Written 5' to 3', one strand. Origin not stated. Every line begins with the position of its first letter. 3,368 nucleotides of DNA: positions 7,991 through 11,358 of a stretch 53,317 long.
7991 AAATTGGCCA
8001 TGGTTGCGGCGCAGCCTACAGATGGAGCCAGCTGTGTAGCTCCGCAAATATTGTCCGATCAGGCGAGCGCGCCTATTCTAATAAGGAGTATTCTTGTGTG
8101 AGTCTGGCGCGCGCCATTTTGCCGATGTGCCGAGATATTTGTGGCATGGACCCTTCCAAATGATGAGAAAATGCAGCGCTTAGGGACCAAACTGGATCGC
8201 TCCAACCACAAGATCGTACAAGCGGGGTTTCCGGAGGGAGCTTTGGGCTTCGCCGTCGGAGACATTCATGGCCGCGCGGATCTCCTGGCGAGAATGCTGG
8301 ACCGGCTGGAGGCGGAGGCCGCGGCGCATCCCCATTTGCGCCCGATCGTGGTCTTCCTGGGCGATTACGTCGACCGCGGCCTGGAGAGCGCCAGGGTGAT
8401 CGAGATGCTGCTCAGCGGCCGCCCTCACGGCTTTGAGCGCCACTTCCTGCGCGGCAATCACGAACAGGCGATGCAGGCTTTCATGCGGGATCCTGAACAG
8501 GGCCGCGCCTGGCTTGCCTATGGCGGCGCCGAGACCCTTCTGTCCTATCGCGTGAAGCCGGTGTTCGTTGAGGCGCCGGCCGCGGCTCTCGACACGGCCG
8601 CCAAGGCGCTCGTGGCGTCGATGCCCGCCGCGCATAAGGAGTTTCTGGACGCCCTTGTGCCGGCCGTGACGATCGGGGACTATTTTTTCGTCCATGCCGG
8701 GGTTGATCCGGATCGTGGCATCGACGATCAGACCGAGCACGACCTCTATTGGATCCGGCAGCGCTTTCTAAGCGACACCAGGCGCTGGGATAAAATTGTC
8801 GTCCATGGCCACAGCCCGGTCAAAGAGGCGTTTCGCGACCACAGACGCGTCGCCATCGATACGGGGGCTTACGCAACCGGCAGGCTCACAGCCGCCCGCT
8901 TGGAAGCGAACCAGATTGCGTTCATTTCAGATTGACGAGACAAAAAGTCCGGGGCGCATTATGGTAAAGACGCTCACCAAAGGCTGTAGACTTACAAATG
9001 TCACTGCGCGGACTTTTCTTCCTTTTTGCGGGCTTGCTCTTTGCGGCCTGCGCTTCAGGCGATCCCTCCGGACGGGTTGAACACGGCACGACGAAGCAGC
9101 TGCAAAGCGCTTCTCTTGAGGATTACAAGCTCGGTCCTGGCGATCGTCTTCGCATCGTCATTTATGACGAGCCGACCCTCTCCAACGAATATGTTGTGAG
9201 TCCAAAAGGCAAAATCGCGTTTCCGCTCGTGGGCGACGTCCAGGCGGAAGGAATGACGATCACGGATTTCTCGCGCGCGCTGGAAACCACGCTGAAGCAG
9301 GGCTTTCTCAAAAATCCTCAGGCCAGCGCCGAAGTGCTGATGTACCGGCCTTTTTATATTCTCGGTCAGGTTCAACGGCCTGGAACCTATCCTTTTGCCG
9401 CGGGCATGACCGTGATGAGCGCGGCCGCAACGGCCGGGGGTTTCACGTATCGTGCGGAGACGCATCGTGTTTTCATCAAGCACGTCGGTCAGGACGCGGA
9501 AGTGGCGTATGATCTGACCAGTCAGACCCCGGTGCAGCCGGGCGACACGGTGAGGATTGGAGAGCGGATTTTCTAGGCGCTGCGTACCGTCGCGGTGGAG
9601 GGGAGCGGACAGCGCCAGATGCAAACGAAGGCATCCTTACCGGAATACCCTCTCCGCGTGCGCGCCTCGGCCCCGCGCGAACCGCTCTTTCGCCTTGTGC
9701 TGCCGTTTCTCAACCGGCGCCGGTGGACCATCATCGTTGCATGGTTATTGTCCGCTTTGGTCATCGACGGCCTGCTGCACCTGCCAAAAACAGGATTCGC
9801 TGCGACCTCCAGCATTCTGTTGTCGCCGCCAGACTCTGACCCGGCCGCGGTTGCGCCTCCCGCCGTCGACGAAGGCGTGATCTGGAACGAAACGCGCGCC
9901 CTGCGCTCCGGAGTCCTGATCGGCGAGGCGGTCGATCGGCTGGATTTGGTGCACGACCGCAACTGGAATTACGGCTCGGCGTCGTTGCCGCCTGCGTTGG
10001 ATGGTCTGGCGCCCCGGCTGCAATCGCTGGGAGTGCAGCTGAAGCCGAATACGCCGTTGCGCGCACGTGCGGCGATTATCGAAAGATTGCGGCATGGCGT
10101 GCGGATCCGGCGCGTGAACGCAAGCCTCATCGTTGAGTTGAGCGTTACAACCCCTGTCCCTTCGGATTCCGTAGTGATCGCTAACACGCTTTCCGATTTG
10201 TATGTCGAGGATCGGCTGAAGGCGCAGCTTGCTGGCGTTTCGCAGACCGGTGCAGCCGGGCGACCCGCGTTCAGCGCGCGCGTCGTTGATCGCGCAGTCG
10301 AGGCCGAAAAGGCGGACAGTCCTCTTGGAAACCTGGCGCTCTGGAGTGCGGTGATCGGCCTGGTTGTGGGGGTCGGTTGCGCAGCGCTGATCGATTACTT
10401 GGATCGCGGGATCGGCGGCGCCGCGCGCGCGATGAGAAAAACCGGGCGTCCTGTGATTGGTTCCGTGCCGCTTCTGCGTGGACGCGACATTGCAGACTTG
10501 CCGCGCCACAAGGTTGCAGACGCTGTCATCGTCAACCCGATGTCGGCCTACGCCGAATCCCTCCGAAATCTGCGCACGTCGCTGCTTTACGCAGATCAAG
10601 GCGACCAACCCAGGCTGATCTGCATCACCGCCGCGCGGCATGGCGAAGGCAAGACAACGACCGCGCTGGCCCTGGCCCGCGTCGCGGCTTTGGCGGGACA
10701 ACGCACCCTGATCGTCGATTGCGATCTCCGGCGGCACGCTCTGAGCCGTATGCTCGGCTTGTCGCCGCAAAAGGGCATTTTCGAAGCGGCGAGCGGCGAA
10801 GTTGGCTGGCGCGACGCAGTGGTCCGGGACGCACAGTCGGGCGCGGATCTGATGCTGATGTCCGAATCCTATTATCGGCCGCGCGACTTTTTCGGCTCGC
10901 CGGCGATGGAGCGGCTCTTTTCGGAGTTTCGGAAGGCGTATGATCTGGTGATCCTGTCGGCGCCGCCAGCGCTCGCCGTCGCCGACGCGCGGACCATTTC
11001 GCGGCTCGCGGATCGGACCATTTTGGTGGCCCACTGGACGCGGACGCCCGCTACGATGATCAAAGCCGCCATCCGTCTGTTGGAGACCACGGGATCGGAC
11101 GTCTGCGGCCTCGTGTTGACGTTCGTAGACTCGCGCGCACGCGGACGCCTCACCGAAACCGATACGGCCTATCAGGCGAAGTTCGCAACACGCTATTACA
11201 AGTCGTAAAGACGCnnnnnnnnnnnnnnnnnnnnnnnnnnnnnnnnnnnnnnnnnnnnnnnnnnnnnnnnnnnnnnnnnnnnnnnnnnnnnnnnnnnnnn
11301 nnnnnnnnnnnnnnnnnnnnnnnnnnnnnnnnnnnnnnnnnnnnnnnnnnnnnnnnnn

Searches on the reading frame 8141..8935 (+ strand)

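Call 6: search_protein_families(library=pfam, proteins=[window:8141-8935:+], max_evalue=0.001)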
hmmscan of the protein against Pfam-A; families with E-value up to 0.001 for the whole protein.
window:8141-8935:+ (264 aa): 1 family
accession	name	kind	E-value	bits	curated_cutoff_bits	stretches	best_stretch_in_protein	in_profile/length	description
PF00149.33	Metallophos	-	6.9e-15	56.4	21.5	1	38-235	5-160/191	Calcineurin-like phosphoesterase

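Call 76: search_protein_families(library=ncbifam, proteins=[window:8141-8935:+], max_evalue=0.00001)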
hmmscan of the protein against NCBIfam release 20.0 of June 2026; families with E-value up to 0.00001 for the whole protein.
window:8141-8935:+ (264 aa): 5 families
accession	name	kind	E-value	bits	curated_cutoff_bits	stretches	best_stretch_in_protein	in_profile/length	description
TIGR04075.1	bacter_Pnkp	equivalog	1.7e-12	46.4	750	1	39-133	185-284/851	polynucleotide kinase-phosphatase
NF010148.0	PRK13625.1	equivalog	1.8e-11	44.1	340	0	39-116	6-85/245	bis(5'-nucleosyl)-tetraphosphatase PrpE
NF001204.0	PRK00166.1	equivalog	1.3e-10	41.1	176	0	37-113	4-72/276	symmetrical bis(5'-nucleosyl)-tetraphosphatase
NF008516.0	PRK11439.1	equivalog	3.3e-09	37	326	0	38-130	21-102/218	protein-serine/threonine phosphatase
NF007425.0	PRK09968.1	equivalog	1.1e-06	28.5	332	0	37-130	18-100/218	protein-serine/threonine phosphatase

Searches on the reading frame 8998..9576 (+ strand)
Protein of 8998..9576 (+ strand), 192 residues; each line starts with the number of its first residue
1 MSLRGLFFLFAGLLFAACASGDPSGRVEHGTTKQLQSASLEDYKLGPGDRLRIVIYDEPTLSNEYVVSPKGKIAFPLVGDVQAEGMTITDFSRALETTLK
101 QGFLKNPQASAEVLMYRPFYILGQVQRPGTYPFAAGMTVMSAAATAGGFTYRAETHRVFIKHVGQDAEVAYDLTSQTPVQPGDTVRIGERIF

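Call 80: search_protein_families(library=pfam, proteins=[window:8998-9576:+], max_evalue=0.01)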
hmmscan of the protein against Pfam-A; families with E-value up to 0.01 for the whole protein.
window:8998-9576:+ (192 aa): 3 families
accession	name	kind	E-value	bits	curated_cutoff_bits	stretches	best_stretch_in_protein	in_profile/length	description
PF02563.21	Poly_export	-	6e-24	84.5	28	1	39-113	3-76/77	Polysaccharide biosynthesis/export protein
PF10531.15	SLBB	-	7.7e-10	38.9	27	1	119-163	2-46/55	SLBB domain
PF22461.2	SLBB_2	-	3.3e-09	37.2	27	1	119-186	3-78/79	SLBB domain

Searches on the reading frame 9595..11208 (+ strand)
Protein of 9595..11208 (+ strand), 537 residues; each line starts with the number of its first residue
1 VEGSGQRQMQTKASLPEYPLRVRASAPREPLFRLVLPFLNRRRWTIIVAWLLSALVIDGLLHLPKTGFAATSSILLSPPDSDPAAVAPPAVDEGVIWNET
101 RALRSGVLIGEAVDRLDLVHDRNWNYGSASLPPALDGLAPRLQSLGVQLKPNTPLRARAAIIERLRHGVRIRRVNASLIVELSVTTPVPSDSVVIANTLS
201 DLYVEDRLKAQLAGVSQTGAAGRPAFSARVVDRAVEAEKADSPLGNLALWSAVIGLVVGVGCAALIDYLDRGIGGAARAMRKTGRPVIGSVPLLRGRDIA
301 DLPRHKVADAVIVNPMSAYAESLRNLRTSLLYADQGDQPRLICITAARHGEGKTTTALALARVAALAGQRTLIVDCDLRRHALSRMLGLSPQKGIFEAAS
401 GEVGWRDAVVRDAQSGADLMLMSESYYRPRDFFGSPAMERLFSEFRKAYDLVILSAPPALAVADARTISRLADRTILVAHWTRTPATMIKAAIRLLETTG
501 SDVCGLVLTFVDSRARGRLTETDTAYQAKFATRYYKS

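Call 6: search_protein_families(library=pfam, proteins=[window:9595-11208:+], max_evalue=0.001)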
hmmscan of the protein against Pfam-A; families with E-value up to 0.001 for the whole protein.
window:9595-11208:+ (537 aa): 3 families
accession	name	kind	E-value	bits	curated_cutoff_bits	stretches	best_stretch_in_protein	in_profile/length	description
PF13614.12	AAA_31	-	2.9e-10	40.8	27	1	340-468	2-137/177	AAA domain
PF01656.29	CbiA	-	7.4e-09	36.1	25.4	1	342-524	1-96/125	CobQ/CobB/MinD/ParA nucleotide binding domain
PF10609.15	ParA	-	0.00039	20.4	27.1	0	341-507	5-171/246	NUBPL iron-transfer P-loop NTPase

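Call 56: search_protein_families(library=ncbifam, proteins=[window:9595-11208:+], max_evalue=0.001)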
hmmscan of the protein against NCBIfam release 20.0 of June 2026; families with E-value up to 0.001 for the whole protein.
window:9595-11208:+ (537 aa): 16 families
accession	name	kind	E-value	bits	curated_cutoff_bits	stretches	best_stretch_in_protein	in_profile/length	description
TIGR01005.1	eps_transp_fam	subfamily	2.7e-43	148.2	411.7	1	226-533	411-740/754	exopolysaccharide transport protein family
NF008568.0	PRK11519.1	equivalog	4.8e-31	107.7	1068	1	228-517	407-704/720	tyrosine-protein kinase Wzc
NF007350.0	PRK09841.1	equivalog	6.9e-31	107.1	1248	1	227-516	406-708/726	tyrosine-protein kinase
TIGR03018.1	pepcterm_TyrKin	hypoth_equivalog_domain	7.9e-26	90.7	230.65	1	315-508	7-206/207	XrtA-associated tyrosine autokinase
TIGR01007.1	eps_fam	subfamily_domain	4.4e-25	88.4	108.05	1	322-513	2-192/204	polysaccharide biosynthesis tyrosine autokinase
TIGR03029.1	EpsG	equivalog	6.8e-22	77.9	313.8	1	313-509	77-273/274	chain length determinant protein tyrosine kinase EpsG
TIGR01968.1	minD_bact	equivalog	1.3e-11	44.3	212.9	1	340-479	2-141/261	septum site-determining protein MinD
TIGR03453.1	partition_RepA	equivalog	2.1e-08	33.4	348.45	1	332-392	97-156/387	plasmid partitioning protein RepA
TIGR03815.1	CpaE_hom_Actino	equivalog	3.4e-08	33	154.45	1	334-480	106-253/340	septum site-determining protein Ssd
NF041546.1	ParA_partition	equivalog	5.2e-07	29.4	180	1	343-379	3-39/203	ParA family partition ATPase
TIGR01969.1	minD_arch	subfamily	2e-06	27.2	201.75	1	340-509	1-168/251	cell division ATPase MinD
NF010443.0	PRK13869.1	subfamily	6.6e-06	25.2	446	1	338-395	120-176/405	plasmid-partitioning protein RepA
TIGR03007.1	pepcterm_ChnLen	equivalog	9.8e-06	24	278.85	1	215-308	383-477/498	XrtA system polysaccharide chain length determinant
NF008079.0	PRK10818.1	equivalog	1e-05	25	508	1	340-477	3-141/270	septum site-determining protein MinD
TIGR03371.1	cellulose_yhjQ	equivalog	5.1e-05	22.9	157.85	1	341-414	3-77/246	cellulose biosynthesis protein BcsQ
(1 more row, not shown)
